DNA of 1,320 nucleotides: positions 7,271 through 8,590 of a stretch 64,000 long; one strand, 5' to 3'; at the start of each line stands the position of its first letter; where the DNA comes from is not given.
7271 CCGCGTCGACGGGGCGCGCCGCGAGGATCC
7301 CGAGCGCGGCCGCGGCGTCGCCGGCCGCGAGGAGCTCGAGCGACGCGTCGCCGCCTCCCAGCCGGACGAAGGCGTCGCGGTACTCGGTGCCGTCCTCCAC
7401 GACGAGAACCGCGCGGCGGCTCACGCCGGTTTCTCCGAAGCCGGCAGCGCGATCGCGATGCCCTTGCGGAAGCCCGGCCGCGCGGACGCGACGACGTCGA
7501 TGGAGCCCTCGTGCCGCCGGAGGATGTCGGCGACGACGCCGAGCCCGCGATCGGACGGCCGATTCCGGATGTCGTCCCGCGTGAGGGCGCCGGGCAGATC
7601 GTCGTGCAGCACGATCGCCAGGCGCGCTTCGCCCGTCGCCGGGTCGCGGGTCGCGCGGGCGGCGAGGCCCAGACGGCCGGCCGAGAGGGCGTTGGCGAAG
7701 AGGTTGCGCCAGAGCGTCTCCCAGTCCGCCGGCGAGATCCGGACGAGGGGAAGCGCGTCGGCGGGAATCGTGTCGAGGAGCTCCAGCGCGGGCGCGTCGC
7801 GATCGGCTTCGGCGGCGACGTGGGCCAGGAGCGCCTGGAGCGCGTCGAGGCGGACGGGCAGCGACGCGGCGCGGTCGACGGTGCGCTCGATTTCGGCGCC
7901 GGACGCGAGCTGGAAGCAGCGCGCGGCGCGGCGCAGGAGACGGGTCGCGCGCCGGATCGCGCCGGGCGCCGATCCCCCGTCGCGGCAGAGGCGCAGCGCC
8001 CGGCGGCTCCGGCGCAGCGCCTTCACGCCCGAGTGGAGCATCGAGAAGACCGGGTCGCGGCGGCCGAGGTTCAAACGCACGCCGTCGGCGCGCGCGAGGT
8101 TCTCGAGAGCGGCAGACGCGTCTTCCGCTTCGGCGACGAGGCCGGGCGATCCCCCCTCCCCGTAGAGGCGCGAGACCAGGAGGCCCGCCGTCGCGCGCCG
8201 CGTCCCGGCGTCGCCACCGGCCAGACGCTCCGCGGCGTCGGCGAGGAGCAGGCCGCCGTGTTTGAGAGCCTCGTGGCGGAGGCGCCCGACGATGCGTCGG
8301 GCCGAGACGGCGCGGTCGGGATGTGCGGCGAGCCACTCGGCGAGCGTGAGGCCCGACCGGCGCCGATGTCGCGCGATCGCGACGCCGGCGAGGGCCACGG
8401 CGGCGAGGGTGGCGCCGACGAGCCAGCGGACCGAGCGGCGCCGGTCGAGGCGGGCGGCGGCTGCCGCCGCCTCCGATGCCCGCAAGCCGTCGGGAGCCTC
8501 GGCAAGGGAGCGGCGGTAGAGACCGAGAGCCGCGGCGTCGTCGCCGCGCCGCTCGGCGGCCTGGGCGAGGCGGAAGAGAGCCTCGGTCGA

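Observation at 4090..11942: Five signalling genes joined by four consecutive GTGA overlaps: possible split His-Asp-His-Asp relay ending in a sigma-54 activator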

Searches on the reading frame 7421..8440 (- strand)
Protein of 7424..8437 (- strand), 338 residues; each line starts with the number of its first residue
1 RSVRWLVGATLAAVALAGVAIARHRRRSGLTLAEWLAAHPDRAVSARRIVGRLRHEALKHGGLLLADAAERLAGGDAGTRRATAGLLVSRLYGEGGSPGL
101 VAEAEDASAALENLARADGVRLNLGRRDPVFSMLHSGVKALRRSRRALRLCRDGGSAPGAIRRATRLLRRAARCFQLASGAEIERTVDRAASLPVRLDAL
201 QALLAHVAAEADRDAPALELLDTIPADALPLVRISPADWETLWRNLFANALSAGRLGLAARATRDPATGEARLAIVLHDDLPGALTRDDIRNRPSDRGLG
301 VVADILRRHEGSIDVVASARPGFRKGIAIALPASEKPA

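Call 10: search_solved_structures(query=window:7424-8437:-, max_evalue=10, show_alignments=2)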
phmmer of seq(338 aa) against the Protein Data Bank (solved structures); distinct sequences matched with E-value up to 10: 2.
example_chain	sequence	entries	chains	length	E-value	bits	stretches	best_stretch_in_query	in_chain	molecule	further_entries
9zog_A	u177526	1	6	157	0.62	12.9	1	127-194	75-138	nucleoside-diphosphate kinase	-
9o9r_A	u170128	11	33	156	0.62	12.9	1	127-194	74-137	nucleoside-diphosphate kinase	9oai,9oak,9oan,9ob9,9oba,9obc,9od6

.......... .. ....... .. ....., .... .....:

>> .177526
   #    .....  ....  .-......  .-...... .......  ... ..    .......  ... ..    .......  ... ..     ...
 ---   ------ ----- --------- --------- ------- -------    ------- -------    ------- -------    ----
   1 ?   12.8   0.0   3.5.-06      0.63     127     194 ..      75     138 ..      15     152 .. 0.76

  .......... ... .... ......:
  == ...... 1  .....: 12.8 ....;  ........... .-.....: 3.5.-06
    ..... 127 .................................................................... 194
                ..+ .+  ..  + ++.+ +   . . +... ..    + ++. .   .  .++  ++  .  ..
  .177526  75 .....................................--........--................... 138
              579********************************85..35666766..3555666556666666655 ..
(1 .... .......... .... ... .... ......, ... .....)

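Call 11: find_homologous_proteins(query=window:7424-8437:-, max_evalue=0.001)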
Query seq(338 aa) (338 aa): 22 proteins with E <= 0.001 among 8000 candidates.
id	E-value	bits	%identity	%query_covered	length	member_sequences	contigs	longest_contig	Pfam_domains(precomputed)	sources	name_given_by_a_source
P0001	5.9e-102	360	61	93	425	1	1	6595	-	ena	-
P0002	5.7e-95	337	56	100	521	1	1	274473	-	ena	-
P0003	1.5e-93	332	58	93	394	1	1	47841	-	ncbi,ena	-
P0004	5.1e-90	320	62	84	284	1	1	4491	-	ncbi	ncbi:MAG: hypothetical protein ACM3NW_11835, partial [Syntrophomonadaceae bacterium]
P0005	1.1e-89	319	57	91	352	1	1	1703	-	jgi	jgi:signal transduction histidine kinase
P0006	5.0e-82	294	54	92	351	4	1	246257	-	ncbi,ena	-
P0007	2.0e-71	259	64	62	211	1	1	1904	-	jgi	jgi:hypothetical protein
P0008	3.4e-71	259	55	82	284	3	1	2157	-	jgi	jgi:hypothetical protein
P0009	9.4e-67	244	47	92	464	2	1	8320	-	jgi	jgi:hypothetical protein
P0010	9.5e-64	234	57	65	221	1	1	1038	-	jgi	jgi:hypothetical protein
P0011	3.1e-60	223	49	85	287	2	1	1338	-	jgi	jgi:signal transduction histidine kinase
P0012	6.7e-60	221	47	92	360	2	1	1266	-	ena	-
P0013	1.2e-55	208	48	86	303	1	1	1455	-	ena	-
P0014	1.3e-55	207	45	92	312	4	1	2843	-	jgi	jgi:hypothetical protein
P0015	2.2e-55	207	42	91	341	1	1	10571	-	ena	-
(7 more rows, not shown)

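Call 13: find_encoding_contigs(protein=P0002, flank=10000, max_places=2)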
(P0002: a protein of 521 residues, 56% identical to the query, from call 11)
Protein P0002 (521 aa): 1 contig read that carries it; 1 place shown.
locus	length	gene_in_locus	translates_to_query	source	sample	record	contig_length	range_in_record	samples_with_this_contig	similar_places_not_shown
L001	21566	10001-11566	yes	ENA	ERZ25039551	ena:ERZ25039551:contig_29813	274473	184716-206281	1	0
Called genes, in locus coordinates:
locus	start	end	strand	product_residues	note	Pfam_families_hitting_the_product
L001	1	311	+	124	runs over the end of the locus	PF03551:PadR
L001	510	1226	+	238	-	-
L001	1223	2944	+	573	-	PF02687:FtsX, PF12704:MacB_PCD, PF02687:FtsX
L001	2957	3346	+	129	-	-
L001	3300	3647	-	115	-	-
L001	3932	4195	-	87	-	-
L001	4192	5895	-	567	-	-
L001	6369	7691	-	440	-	-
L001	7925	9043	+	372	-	PF00158:Sigma54_activat, PF13191:AAA_16 (weak)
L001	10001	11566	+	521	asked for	-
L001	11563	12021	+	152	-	-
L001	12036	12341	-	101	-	-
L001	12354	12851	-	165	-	PF14534:DUF4440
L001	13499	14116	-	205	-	-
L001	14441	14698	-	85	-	-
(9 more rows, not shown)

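Call 14: find_encoding_contigs(protein=P0006, flank=10000, max_places=2)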
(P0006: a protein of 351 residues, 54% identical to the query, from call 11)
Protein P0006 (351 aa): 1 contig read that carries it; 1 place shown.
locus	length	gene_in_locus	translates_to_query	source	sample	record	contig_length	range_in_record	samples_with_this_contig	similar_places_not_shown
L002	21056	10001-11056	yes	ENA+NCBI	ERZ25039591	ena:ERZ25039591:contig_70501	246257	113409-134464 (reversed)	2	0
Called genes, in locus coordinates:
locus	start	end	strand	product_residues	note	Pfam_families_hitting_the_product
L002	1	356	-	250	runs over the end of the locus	PF01138:RNase_PH, PF03725:RNase_PH_C (weak)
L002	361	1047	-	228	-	PF10646:Germane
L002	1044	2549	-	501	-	PF07833:Cu_amine_oxidN1 (weak), PF01520:Amidase_3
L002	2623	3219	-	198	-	PF01209:Ubie_methyltran (weak), PF02353:CMAS, PF13489:Methyltransf_23, PF13847:Methyltransf_31, PF08241:Methyltransf_11, PF08242:Methyltransf_12, PF13649:Methyltransf_25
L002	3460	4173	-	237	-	-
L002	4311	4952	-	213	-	PF08239:SH3_3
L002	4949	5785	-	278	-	-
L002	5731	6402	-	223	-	-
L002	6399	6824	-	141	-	-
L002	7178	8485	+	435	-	PF13401:AAA_22 (faint), PF00158:Sigma54_activat, PF01078:Mg_chelatase (faint), PF13191:AAA_16 (weak), PF14532:Sigma54_activ_2, PF07724:AAA_2 (weak), PF07728:AAA_5, PF00004:AAA (weak), +1 more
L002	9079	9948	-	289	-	-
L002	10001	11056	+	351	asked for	-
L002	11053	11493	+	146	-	-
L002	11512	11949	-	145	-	PF21352:Zn_ribbon_Thio2, PF00085:Thioredoxin, PF13899:Thioredoxin_7 (weak), PF13098:Thioredoxin_2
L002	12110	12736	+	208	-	-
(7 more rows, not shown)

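Call 16: find_related_loci(query=A1, collection=genome_contigs, flank=10000)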
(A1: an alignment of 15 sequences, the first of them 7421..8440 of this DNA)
Query A1 (339 aa) in genome_contigs; peptide patterns used: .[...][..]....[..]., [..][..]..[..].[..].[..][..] (x = any residue, [..] = any of these).
344 stretches matched a pattern; 50 encode a relative of the query (tblastn E <= 1e-3); 50 distinct loci.
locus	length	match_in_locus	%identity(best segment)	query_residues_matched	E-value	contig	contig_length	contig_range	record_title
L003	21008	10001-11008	64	1-339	5e-113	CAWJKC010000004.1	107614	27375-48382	MAG: uncultured Acidobacteriota bacterium isolate MFD05513.bin.2.40 genome assembly, contig: contig_35558, whole genome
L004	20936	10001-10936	60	25-339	5e-106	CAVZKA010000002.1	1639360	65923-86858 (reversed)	MAG: uncultured Acidobacteriota bacterium isolate MFD05442.bin.1.110 genome assembly, contig: contig_21240, whole genome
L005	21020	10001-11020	56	1-338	5e-96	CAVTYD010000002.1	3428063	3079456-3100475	MAG: uncultured Acidobacteriota bacterium isolate MFD06714.bin.2.31 genome assembly, contig: contig_15739, whole genome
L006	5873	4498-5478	54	22-339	2e-95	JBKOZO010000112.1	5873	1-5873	MAG: Acidobacteriota bacterium isolate GB_HAYS_MAG_00032 GB_HAYS_000000115352, whole genome shotgun sequence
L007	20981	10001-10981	56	14-338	6e-95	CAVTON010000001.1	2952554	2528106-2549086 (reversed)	MAG: uncultured Acidobacteriota bacterium isolate MFD00822.bin.1.116 genome assembly, contig: contig_51131, whole genome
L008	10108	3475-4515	51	1-339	9e-93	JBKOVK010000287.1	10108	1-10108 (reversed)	MAG: Acidobacteriota bacterium isolate GM_EKS_MAG_00046 GM_EKS_000000963455, whole genome shotgun sequence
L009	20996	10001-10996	57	25-336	1e-88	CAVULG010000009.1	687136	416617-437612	MAG: uncultured Acidobacteriota bacterium isolate MFD01916.bin.2.24 genome assembly, contig: contig_8388, whole genome s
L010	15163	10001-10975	56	26-339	4e-88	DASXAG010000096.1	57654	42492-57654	MAG TPA_asm: Thermoanaerobaculia bacterium isolate SMAG_U3759 k141_3586531, whole genome shotgun sequence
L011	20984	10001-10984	54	25-336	3e-87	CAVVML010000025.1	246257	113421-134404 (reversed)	MAG: uncultured Acidobacteriota bacterium isolate MFD09267.bin.2.131 genome assembly, contig: contig_70501, whole genome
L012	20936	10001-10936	56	30-333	2e-86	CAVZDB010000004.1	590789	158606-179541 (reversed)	MAG: uncultured Acidobacteriota bacterium isolate MFD00822.bin.2.48 genome assembly, contig: contig_51119, whole genome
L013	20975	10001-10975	54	25-339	1e-85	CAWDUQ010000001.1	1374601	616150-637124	MAG: uncultured Acidobacteriota bacterium isolate MFD05442.bin.1.363 genome assembly, contig: contig_1073, whole genome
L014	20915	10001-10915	55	29-327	2e-83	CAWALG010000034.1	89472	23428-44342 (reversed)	MAG: uncultured Acidobacteriota bacterium isolate MFD02199.bin.2.50 genome assembly, contig: contig_7018, whole genome s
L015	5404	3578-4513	50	25-339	4e-72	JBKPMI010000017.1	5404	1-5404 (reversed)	MAG: Acidobacteriota bacterium isolate GS_HAYS_MAG_00070 GS_HAYS_000003461486, whole genome shotgun sequence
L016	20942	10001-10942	48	25-336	8e-71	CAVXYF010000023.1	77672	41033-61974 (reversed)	MAG: uncultured Acidobacteriota bacterium isolate MFD09206.bin.1.14 genome assembly, contig: contig_90972, whole genome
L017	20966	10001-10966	56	25-336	6e-93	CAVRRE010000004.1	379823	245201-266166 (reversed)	MAG: uncultured Acidobacteriota bacterium isolate MFD04850.bin.2.306 genome assembly, contig: contig_16955, whole genome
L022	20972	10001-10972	46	7-327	3e-60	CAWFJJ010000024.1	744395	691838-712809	MAG: Thermoanaerobaculia bacterium isolate MFD01872.bin.1.215 genome assembly, contig: contig_24717, whole genome shotgu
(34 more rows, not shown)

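Call 21: search_solved_structures(query=A1, max_evalue=10, show_alignments=3)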
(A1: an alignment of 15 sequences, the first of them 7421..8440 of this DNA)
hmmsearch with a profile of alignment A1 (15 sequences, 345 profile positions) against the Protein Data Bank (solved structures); distinct sequences matched with E-value up to 10: 21.
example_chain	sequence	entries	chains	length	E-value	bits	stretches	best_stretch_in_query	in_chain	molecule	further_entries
9jfj_A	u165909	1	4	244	0.14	14.5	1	167-331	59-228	Sensor histidine kinase ZraS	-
9d92_A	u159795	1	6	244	0.39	13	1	86-160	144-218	Z4 c3i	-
5l3x_B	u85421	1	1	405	0.39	13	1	123-214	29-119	Negative elongation factor C/D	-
8rbx_w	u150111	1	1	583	0.4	13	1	123-214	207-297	Negative elongation factor C/D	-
8w8e_W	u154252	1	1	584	0.4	13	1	123-214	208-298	Negative elongation factor C/D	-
9j0n_W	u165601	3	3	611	0.4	13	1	123-214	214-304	Negative elongation factor C/D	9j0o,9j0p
7ycx_g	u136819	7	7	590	0.4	12.9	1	123-214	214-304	Negative elongation factor C/D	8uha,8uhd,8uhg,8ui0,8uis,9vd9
7pks_W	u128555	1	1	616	0.41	12.9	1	123-214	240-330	Negative elongation factor C/D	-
8qae_A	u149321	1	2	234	0.49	12.7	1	101-232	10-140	sc-apCC-6-SLLA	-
6gml_W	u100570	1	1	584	0.5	12.6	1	123-214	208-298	Negative elongation factor C/D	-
7w72_S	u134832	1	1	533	0.71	12.1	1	110-156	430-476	GPI transamidase component PIG-S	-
8a3k_UNK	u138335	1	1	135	0.89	11.8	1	137-228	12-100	sc-apCC-4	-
9r1j_A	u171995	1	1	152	0.97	11.7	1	135-228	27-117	sc-apCC-4-NR-1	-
9r1k_A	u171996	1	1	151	1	11.6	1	135-228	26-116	sc-apCC-4-A7F-1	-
7z53_E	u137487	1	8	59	1.1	11.5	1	283-316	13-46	Myeloperoxidase inhibitor SPIN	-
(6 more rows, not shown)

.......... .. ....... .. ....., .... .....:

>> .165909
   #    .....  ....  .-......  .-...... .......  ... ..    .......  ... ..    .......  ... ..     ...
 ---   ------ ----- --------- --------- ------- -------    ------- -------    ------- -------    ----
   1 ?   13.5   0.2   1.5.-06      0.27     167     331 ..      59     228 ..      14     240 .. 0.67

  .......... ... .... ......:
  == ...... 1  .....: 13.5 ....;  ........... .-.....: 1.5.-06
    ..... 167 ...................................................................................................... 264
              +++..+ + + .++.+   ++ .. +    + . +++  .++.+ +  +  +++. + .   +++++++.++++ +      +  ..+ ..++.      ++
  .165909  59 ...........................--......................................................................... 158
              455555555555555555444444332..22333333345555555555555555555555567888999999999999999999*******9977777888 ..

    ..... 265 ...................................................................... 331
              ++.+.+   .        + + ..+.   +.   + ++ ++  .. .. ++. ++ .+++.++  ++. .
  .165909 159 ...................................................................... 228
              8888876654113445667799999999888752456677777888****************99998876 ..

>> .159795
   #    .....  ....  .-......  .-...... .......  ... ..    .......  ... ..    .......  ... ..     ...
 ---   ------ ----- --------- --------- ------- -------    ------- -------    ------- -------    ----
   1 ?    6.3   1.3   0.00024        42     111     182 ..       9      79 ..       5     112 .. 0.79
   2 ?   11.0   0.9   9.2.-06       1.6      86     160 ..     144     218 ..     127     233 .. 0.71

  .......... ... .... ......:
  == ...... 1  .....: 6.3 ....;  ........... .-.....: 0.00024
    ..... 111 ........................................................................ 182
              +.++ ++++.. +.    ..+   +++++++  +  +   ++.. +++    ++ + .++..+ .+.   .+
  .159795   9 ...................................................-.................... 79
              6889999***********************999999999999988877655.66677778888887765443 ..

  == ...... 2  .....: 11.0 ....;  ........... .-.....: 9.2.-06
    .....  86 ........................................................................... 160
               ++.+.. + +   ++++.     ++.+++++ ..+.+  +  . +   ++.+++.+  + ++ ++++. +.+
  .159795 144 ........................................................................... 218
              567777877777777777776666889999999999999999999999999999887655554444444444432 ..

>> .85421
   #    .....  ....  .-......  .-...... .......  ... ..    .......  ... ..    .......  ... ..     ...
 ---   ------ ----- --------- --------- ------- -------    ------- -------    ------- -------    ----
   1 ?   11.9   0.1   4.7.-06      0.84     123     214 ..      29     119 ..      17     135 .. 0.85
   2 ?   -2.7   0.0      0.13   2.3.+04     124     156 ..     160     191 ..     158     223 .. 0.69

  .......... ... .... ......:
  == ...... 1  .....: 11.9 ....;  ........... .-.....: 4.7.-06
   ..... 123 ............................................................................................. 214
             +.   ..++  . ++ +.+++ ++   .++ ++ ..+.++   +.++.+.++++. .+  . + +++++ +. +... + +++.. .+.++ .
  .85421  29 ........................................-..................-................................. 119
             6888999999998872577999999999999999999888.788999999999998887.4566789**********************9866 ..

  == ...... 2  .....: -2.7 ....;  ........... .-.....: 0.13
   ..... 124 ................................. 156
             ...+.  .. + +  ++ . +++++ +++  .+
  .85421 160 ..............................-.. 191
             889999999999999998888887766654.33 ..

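Call 22: search_protein_families(library=pfam, alignment_id=A1, max_evalue=1)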
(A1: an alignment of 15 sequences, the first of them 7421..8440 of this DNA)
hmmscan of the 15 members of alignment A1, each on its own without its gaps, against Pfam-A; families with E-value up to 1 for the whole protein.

A. member 1, window:7421-8440:- (339 aa): 0 families

B. families by the number of members that match (of 15 scanned): 18 families
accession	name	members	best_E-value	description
PF13174.12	TPR_6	4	0.012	Tetratricopeptide repeat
PF02518.31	HATPase_c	3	9.9e-05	Histidine kinase-, DNA gyrase B-, and HSP90-like ATPase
PF07719.23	TPR_2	3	0.00029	Tetratricopeptide repeat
PF13432.12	TPR_16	2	0.0084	Tetratricopeptide repeat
PF04568.17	IATP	1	0.0028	Mitochondrial ATPase inhibitor, IATP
PF06791.18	TMP_2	1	0.011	Prophage tail length tape measure protein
PF14559.12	TPR_19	1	0.017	Tetratricopeptide repeat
PF17258.7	DUF5324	1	0.041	Family of unknown function (DUF5324)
PF13176.12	TPR_7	1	0.052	Tetratricopeptide repeat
PF00515.34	TPR_1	1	0.053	Tetratricopeptide repeat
PF13428.12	TPR_14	1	0.1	Tetratricopeptide repeat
PF13431.12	TPR_17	1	0.12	Tetratricopeptide repeat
PF13181.12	TPR_8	1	0.16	Tetratricopeptide repeat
PF07444.16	Ycf66_N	1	0.18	Ycf66 protein N-terminus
PF11640.13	TAN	1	0.26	Telomere-length maintenance and DNA damage repair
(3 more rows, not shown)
